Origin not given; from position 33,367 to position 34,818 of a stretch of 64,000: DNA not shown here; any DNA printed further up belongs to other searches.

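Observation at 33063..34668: Orphan radical SAM protein (Cx3Cx2C plus a C-terminal SPASM/twitch-like Cys cluster) flanked by a TM2 protein and a secreted S9 peptidase, with no obvious substrate gene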

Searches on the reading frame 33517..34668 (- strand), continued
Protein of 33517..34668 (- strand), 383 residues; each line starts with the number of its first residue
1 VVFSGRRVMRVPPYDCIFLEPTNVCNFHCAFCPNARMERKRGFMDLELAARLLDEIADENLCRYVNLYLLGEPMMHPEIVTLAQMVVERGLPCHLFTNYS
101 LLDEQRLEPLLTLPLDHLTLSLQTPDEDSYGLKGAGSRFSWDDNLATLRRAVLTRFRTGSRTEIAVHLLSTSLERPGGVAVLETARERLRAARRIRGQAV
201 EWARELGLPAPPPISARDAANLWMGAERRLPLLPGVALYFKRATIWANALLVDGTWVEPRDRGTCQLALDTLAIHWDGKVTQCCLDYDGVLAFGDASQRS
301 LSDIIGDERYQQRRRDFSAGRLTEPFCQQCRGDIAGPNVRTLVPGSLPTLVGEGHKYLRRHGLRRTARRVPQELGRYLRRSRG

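Call 48: search_protein_representatives(alignment_id=A2)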
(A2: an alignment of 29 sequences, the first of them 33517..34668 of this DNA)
Query: 29 sequences, 374 profile positions. Proteins with E-value up to 0.001 (for the whole library): 27900; up to 1e-10: 7667; up to 1e-30: 241. The best 150 are listed.
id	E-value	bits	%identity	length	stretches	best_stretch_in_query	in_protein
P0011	2.1e-220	747.4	-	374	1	1-373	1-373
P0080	4.5e-72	259.3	-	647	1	7-327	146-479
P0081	1.8e-66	240.8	-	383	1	5-364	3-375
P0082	4.2e-65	236.4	-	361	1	9-332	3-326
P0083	3.1e-64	233.5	-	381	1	8-333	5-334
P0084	9.8e-64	231.9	-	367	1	11-327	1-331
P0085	1.7e-62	227.8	-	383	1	11-361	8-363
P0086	2.6e-62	227.2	-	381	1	10-328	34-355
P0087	1.5e-61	224.7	-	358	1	5-326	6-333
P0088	3.9e-61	223.3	-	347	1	9-327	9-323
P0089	3.9e-61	223.3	-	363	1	7-328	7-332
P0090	1.4e-60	221.4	-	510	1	8-335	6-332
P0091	9.5e-60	218.7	-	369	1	8-370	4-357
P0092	2.3e-59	217.5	-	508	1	8-327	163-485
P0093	2.8e-59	217.2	-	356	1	10-337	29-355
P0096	1.4e-56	208.3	-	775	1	8-328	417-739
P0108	1.8e-52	194.7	-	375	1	4-354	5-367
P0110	3.9e-52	193.7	-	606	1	10-326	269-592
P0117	1.9e-51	191.4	-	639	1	11-329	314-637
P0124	4.9e-51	190.1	-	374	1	7-368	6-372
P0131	7.9e-50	186.1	-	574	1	9-327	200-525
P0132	1.2e-49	185.5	-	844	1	9-327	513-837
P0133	1.3e-49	185.4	-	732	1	10-327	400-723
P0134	1.7e-49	184.9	-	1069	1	12-327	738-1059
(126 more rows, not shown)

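Call 49: search_protein_families(library=pfam, proteins=[P0080, P0090, P0092, P0096, P0110, P0117, P0131, P0132, P0133, P0134], max_evalue=0.001)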
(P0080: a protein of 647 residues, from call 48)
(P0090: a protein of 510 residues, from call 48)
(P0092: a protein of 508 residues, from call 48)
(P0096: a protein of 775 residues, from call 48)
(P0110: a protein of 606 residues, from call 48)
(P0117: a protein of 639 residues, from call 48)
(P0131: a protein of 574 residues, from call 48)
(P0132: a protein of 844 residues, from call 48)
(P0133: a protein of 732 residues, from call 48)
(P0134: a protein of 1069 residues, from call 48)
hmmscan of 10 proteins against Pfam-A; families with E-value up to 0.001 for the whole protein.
P0080 (647 aa): 2 families
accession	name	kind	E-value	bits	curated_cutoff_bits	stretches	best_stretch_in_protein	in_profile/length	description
PF04055.27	Radical_SAM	-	1.8e-17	64.5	29.5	1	152-299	1-142/166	Radical SAM superfamily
PF13186.11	SPASM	-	4.3e-12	46.6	21.5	1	409-476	1-66/67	Iron-sulfur cluster-binding domain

P0090 (510 aa): 3 families
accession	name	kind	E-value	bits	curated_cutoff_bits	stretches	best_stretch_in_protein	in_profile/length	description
PF04055.27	Radical_SAM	-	4.1e-21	76.3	29.5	1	11-158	1-148/166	Radical SAM superfamily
PF13186.11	SPASM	-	3.5e-10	40.4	21.5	1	261-322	7-67/67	Iron-sulfur cluster-binding domain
PF16158.11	N_BRCA1_IG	-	0.00058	20.8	28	0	451-509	51-108/108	Ig-like domain from next to BRCA1 gene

P0092 (508 aa): 2 families
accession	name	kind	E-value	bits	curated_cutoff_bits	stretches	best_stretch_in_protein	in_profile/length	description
PF04055.27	Radical_SAM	-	3.3e-18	66.8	29.5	1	168-326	1-157/166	Radical SAM superfamily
PF13186.11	SPASM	-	1.5e-08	35.2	21.5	1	416-482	1-66/67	Iron-sulfur cluster-binding domain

P0096 (775 aa): 4 families
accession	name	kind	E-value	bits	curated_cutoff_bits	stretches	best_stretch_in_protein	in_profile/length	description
PF13186.11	SPASM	-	3.1e-14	53.4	21.5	1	670-735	1-66/67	Iron-sulfur cluster-binding domain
PF04055.27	Radical_SAM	-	2.2e-13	51.1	29.5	1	422-562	1-143/166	Radical SAM superfamily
PF13692.12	Glyco_trans_1_4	-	3.3e-06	27.9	27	1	232-337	2-108/142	Glycosyl transferases group 1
PF13524.12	Glyco_trans_1_2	-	6.9e-05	23.3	25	1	251-383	7-134/144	Glycosyl transferase-like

P0110 (606 aa): 20 families
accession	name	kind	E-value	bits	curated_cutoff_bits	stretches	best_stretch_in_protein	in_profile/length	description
PF00515.34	TPR_1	-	2.9e-30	103.2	27.8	3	118-149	3-34/34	Tetratricopeptide repeat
PF07719.23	TPR_2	-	1.5e-29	100.1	27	3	118-148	3-33/34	Tetratricopeptide repeat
PF13431.12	TPR_17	-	5.1e-28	95.4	24.4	1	139-169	2-32/34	Tetratricopeptide repeat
PF13414.12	TPR_11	-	3.6e-23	81.4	26.8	2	124-159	2-37/42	TPR repeat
PF13432.12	TPR_16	-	1e-22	80.6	32.7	4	155-218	2-65/65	Tetratricopeptide repeat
PF13181.12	TPR_8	-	2.2e-20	71.4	25.7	0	118-148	3-33/34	Tetratricopeptide repeat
PF14559.12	TPR_19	-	7.7e-20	71.4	25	2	26-88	3-65/68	Tetratricopeptide repeat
PF13428.12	TPR_14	-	8.8e-20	69.7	23.5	0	186-226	3-43/44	Tetratricopeptide repeat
PF04055.27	Radical_SAM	-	4.2e-18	66.5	29.5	1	272-409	1-142/166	Radical SAM superfamily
PF13424.12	TPR_12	-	1.2e-15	57.9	30.1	1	186-248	5-75/77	Tetratricopeptide repeat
PF13174.12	TPR_6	-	3e-13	49.9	26.3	0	151-181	1-31/33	Tetratricopeptide repeat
PF13186.11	SPASM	-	4.1e-12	46.6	21.5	1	525-591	1-67/67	Iron-sulfur cluster-binding domain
PF23914.1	TPR_CcmH_CycH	-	2.7e-10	40.8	42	0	30-81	103-154/158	Cytochrome c-type biogenesis protein H TPR domain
PF13176.12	TPR_7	-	6.6e-09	35.6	27.9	0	220-245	1-26/36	Tetratricopeptide repeat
PF13374.12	TPR_10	-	5.1e-08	33.1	27.5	0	218-248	2-32/42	Tetratricopeptide repeat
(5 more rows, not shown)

P0117 (639 aa): 29 families (the best 25 are shown)
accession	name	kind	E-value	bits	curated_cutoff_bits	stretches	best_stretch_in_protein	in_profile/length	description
PF00515.34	TPR_1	-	7.4e-50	165.3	27.8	6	132-161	3-32/34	Tetratricopeptide repeat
PF07719.23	TPR_2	-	1.1e-48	159.8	27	5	132-162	3-33/34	Tetratricopeptide repeat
PF13414.12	TPR_11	-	4.1e-48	161.3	26.8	5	137-177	1-41/42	TPR repeat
PF13181.12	TPR_8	-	3e-40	133.4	25.7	3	133-161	4-32/34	Tetratricopeptide repeat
PF13432.12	TPR_16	-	8.7e-36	122.4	32.7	4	68-128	3-63/65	Tetratricopeptide repeat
PF13424.12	TPR_12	-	3.2e-32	111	30.1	3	199-262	4-75/77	Tetratricopeptide repeat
PF13431.12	TPR_17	-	6.9e-31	104.4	24.4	1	186-219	1-34/34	Tetratricopeptide repeat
PF14559.12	TPR_19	-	1.7e-29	102.3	25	5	40-100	3-63/68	Tetratricopeptide repeat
PF13176.12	TPR_7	-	5.2e-27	92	27.9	1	132-161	1-32/36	Tetratricopeptide repeat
PF13428.12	TPR_14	-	9.9e-27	91.1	23.5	2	135-173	6-44/44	Tetratricopeptide repeat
PF13374.12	TPR_10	-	5.2e-20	71.2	27.5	0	134-159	6-31/42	Tetratricopeptide repeat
PF13174.12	TPR_6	-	2.3e-19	69.1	26.3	0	135-158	5-28/33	Tetratricopeptide repeat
PF04055.27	Radical_SAM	-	4.7e-19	69.6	29.5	1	317-453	2-142/166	Radical SAM superfamily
PF13186.11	SPASM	-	1.4e-13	51.4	21.5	1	567-633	1-67/67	Iron-sulfur cluster-binding domain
PF12895.13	ANAPC3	-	1.8e-13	51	27.2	2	43-121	4-81/82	Anaphase-promoting complex, cyclosome, subunit 3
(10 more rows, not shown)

P0131 (574 aa): 25 families
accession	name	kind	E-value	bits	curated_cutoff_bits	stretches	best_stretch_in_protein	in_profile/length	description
PF00515.34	TPR_1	-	8.8e-34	114.4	27.8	3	86-115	1-30/34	Tetratricopeptide repeat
PF13414.12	TPR_11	-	3e-29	100.9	26.8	3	134-168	8-42/42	TPR repeat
PF13181.12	TPR_8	-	3.8e-27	92.5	25.7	2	86-116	1-31/34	Tetratricopeptide repeat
PF07719.23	TPR_2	-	5.1e-26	89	27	3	120-153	1-34/34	Tetratricopeptide repeat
PF13431.12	TPR_17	-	2.8e-22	77.5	24.4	2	77-107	4-34/34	Tetratricopeptide repeat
PF13424.12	TPR_12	-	5.5e-21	75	30.1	1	54-115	5-74/77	Tetratricopeptide repeat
PF13374.12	TPR_10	-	1.2e-15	57.4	27.5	1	86-115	2-31/42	Tetratricopeptide repeat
PF13186.11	SPASM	-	4.1e-15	56.2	21.5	1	457-523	1-67/67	Iron-sulfur cluster-binding domain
PF04055.27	Radical_SAM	-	8.5e-15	55.8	29.5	1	205-341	2-142/166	Radical SAM superfamily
PF13432.12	TPR_16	-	2.1e-14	54.1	32.7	2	133-179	10-56/65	Tetratricopeptide repeat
PF14559.12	TPR_19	-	2.3e-14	53.9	25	1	134-179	5-50/68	Tetratricopeptide repeat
PF13176.12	TPR_7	-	2.6e-13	49.3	27.9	0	88-116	1-29/36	Tetratricopeptide repeat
PF13428.12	TPR_14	-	4e-13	49.1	23.5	0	29-59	12-42/44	Tetratricopeptide repeat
PF24575.1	TPR_Slam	-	6.3e-11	43.1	35.2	0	128-166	55-93/104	Surface lipoprotein assembly modifier, N-terminal TPR repeats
PF23914.1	TPR_CcmH_CycH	-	1.5e-07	31.9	42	0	45-87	43-85/158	Cytochrome c-type biogenesis protein H TPR domain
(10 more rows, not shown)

P0132 (844 aa): 28 families (the best 25 are shown)
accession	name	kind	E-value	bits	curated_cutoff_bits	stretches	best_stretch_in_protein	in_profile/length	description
PF13414.12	TPR_11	-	3.2e-77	254.4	26.8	7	406-447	1-42/42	TPR repeat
PF00515.34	TPR_1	-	1.1e-72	237.6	27.8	8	229-262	1-34/34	Tetratricopeptide repeat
PF13181.12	TPR_8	-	6.8e-61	197.7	25.7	5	400-432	2-34/34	Tetratricopeptide repeat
PF07719.23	TPR_2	-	5.6e-60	195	27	6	229-262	1-34/34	Tetratricopeptide repeat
PF13431.12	TPR_17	-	3.6e-56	183.2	24.4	7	320-351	2-33/34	Tetratricopeptide repeat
PF13424.12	TPR_12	-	3.8e-51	171.6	30.1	8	195-259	3-75/77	Tetratricopeptide repeat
PF14559.12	TPR_19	-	3.2e-42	143.1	25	6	412-461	4-53/68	Tetratricopeptide repeat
PF13432.12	TPR_16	-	7.9e-41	138.5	32.7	7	201-262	3-64/65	Tetratricopeptide repeat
PF13374.12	TPR_10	-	2e-36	123.4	27.5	2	367-393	4-30/42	Tetratricopeptide repeat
PF07721.20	TPR_4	-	1.6e-29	99.9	27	0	331-356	1-26/26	Tetratricopeptide repeat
PF13428.12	TPR_14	-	3.8e-29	98.6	23.5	1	400-440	2-42/44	Tetratricopeptide repeat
PF13176.12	TPR_7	-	6e-29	98.1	27.9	0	231-261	1-31/36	Tetratricopeptide repeat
PF13174.12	TPR_6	-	2.9e-17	62.5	26.3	0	332-360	1-29/33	Tetratricopeptide repeat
PF23914.1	TPR_CcmH_CycH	-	1.3e-15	58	42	2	144-259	30-151/158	Cytochrome c-type biogenesis protein H TPR domain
PF13186.11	SPASM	-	9.8e-14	51.8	21.5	1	769-835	1-67/67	Iron-sulfur cluster-binding domain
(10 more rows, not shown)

P0133 (732 aa): 32 families (the best 25 are shown)
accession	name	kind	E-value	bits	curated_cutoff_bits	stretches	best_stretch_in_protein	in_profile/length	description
PF13414.12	TPR_11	-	1.8e-80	264.8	26.8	9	122-157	1-36/42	TPR repeat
PF00515.34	TPR_1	-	1.9e-71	233.6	27.8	8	116-148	2-34/34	Tetratricopeptide repeat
PF07719.23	TPR_2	-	1.6e-62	203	27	5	116-148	2-34/34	Tetratricopeptide repeat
PF13431.12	TPR_17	-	1.5e-54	178.1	24.4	4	341-373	1-33/34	Tetratricopeptide repeat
PF13181.12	TPR_8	-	7.1e-52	169.6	25.7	5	320-352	2-34/34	Tetratricopeptide repeat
PF13432.12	TPR_16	-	3.8e-46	155.5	32.7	5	86-147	2-63/65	Tetratricopeptide repeat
PF13424.12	TPR_12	-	3.8e-37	126.8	30.1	4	116-176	3-72/77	Tetratricopeptide repeat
PF14559.12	TPR_19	-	6.1e-37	126.2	25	4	26-84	4-62/68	Tetratricopeptide repeat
PF13176.12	TPR_7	-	1.3e-31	106.4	27.9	0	118-147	2-31/36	Tetratricopeptide repeat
PF13428.12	TPR_14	-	1.7e-27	93.5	23.5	0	252-292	2-42/44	Tetratricopeptide repeat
PF13374.12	TPR_10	-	6.6e-23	80.4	27.5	1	117-145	4-32/42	Tetratricopeptide repeat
PF13371.12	TPR_9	-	5.8e-21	74.7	35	0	299-356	9-66/73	Tetratricopeptide repeat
PF23914.1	TPR_CcmH_CycH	-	6.7e-16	59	42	0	26-70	100-144/158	Cytochrome c-type biogenesis protein H TPR domain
PF13186.11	SPASM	-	3.1e-14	53.4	21.5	1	655-721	1-67/67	Iron-sulfur cluster-binding domain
PF24575.1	TPR_Slam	-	3e-13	50.5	35.2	0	190-240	54-104/104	Surface lipoprotein assembly modifier, N-terminal TPR repeats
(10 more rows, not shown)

P0134 (1069 aa): 30 families (the best 25 are shown)
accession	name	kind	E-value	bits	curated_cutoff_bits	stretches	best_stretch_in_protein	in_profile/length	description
PF07719.23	TPR_2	-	7.4e-55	179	27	4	582-615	1-34/34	Tetratricopeptide repeat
PF00515.34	TPR_1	-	1e-53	177.5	27.8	4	582-615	1-34/34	Tetratricopeptide repeat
PF13431.12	TPR_17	-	2.5e-48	158.7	24.4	2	574-603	5-34/34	Tetratricopeptide repeat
PF13181.12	TPR_8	-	2.5e-45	149.2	25.7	3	548-579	1-32/34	Tetratricopeptide repeat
PF14559.12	TPR_19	-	5.7e-41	139.1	25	6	595-648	4-57/68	Tetratricopeptide repeat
PF13414.12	TPR_11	-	7.5e-41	138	26.8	4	589-630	1-42/42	TPR repeat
PF13424.12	TPR_12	-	9.8e-38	128.7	30.1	5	581-645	2-74/77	Tetratricopeptide repeat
PF13432.12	TPR_16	-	1.7e-35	121.5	32.7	2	379-440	2-63/65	Tetratricopeptide repeat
PF13428.12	TPR_14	-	3.3e-33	111.2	23.5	1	19-56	5-42/44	Tetratricopeptide repeat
PF23914.1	TPR_CcmH_CycH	-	1.9e-25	90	42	2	363-467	39-146/158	Cytochrome c-type biogenesis protein H TPR domain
PF13176.12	TPR_7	-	1.5e-24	84.3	27.9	0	584-614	1-31/36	Tetratricopeptide repeat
PF13374.12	TPR_10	-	2e-23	82.1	27.5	0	587-611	7-31/42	Tetratricopeptide repeat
PF13371.12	TPR_9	-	8.1e-23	80.7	35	1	417-464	4-51/73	Tetratricopeptide repeat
PF24575.1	TPR_Slam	-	1.4e-14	54.8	35.2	0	583-637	48-102/104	Surface lipoprotein assembly modifier, N-terminal TPR repeats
PF04055.27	Radical_SAM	-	2.4e-12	47.8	29.5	1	739-876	1-142/166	Radical SAM superfamily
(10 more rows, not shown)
